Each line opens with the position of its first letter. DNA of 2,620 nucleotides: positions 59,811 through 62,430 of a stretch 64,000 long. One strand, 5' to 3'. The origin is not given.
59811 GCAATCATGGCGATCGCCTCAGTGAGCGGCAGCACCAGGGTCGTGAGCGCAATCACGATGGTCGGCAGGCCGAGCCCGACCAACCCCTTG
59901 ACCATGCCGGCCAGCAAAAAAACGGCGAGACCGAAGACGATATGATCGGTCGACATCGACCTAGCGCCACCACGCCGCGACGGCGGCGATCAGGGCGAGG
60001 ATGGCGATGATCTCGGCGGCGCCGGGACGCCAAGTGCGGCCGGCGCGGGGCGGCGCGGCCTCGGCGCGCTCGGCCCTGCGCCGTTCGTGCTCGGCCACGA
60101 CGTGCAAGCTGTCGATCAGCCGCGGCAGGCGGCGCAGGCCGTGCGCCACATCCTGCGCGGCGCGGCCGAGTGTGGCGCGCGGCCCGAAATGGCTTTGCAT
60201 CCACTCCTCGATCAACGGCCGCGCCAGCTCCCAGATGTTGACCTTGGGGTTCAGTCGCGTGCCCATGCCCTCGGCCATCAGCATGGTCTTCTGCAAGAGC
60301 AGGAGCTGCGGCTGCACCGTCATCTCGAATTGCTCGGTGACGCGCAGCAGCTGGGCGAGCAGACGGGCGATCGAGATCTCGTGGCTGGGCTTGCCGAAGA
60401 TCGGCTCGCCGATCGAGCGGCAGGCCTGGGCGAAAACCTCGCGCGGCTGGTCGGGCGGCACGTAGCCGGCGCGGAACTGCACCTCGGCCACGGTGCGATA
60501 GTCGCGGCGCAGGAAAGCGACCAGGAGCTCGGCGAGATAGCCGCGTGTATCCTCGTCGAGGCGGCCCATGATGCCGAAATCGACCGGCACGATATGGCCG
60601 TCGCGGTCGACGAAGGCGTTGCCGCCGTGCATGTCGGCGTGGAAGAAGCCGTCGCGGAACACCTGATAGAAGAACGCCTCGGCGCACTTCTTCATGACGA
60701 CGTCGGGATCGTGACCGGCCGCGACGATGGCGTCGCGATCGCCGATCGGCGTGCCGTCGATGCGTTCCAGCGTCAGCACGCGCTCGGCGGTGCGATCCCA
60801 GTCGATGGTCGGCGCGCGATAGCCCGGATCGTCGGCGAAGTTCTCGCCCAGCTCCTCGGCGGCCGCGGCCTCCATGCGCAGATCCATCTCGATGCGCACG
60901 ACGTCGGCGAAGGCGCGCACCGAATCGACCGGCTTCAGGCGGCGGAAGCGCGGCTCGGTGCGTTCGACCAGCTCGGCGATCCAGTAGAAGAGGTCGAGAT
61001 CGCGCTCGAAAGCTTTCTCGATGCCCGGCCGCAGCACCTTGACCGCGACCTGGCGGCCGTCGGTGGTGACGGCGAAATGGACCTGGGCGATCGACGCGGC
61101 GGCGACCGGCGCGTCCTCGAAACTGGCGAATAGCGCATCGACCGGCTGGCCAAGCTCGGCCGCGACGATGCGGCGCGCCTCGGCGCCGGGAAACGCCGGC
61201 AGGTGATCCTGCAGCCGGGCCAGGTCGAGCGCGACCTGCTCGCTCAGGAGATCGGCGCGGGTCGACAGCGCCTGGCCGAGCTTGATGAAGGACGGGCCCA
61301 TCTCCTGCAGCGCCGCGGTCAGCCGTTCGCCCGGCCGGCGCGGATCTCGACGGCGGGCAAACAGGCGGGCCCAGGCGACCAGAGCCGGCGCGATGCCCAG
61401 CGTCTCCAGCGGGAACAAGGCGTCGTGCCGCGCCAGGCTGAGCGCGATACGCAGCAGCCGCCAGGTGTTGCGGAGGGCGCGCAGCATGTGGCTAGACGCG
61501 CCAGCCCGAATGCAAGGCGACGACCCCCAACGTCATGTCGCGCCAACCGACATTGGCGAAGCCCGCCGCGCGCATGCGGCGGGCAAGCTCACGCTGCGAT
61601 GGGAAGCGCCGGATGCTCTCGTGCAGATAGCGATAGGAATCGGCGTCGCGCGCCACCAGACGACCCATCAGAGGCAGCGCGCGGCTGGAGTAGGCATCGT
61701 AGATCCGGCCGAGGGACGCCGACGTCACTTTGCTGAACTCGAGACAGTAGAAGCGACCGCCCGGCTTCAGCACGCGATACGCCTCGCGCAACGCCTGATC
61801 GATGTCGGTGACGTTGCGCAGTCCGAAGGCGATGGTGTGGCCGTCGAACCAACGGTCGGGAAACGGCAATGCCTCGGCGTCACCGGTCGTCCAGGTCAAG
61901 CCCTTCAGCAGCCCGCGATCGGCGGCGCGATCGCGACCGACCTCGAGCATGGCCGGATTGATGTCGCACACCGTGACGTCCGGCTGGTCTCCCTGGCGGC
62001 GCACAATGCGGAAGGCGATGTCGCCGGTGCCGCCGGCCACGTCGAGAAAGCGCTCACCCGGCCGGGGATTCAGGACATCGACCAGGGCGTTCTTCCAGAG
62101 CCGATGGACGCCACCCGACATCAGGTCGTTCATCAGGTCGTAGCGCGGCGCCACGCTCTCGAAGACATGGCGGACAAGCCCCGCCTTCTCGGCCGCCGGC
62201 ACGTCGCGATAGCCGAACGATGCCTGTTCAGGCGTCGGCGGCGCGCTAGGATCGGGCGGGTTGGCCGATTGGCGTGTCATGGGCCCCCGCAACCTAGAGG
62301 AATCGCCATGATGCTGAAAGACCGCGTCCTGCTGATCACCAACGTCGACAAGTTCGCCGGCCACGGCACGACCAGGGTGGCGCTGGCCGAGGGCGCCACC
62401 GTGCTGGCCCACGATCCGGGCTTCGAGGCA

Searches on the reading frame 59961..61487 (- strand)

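Call 24: search_protein_families(library=pfam, proteins=[window:59961-61487:-], max_evalue=0.00001)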
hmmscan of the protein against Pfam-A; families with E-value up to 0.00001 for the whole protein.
window:59961-61487:- (508 aa): 1 family
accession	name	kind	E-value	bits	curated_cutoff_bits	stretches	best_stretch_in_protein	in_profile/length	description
PF03109.22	ABC1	-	2.8e-77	259.6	22.9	1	91-336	1-243/244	ABC1 atypical kinase-like domain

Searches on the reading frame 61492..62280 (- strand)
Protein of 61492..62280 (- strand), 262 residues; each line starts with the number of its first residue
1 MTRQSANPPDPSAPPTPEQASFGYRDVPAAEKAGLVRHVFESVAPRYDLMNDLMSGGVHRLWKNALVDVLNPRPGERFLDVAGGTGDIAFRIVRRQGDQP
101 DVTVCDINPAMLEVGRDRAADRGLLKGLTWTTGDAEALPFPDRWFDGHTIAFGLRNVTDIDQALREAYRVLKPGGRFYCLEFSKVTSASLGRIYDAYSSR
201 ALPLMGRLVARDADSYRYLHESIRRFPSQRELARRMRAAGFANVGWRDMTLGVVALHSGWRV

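Call 24: search_protein_families(library=pfam, proteins=[window:61492-62280:-], max_evalue=0.00001)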
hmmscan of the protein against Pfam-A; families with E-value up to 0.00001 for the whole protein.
window:61492-62280:- (262 aa): 6 families
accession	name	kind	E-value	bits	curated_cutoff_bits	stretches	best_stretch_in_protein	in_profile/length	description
PF01209.24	Ubie_methyltran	-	2.2e-84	282.9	20.1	1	35-261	8-233/233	ubiE/COQ5 methyltransferase family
PF13649.12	Methyltransf_25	-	1.9e-20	73.8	27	1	79-175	2-97/97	Methyltransferase domain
PF08241.18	Methyltransf_11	-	7.4e-20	71.8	21.2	1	79-179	1-95/95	Methyltransferase domain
PF13847.12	Methyltransf_31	-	2e-15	57.2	27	1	74-183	3-113/145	Methyltransferase domain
PF08242.18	Methyltransf_12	-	1.4e-12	48.6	30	1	79-177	1-98/98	Methyltransferase domain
PF13489.12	Methyltransf_23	-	1.3e-11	45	27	1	67-244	14-162/164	Methyltransferase domain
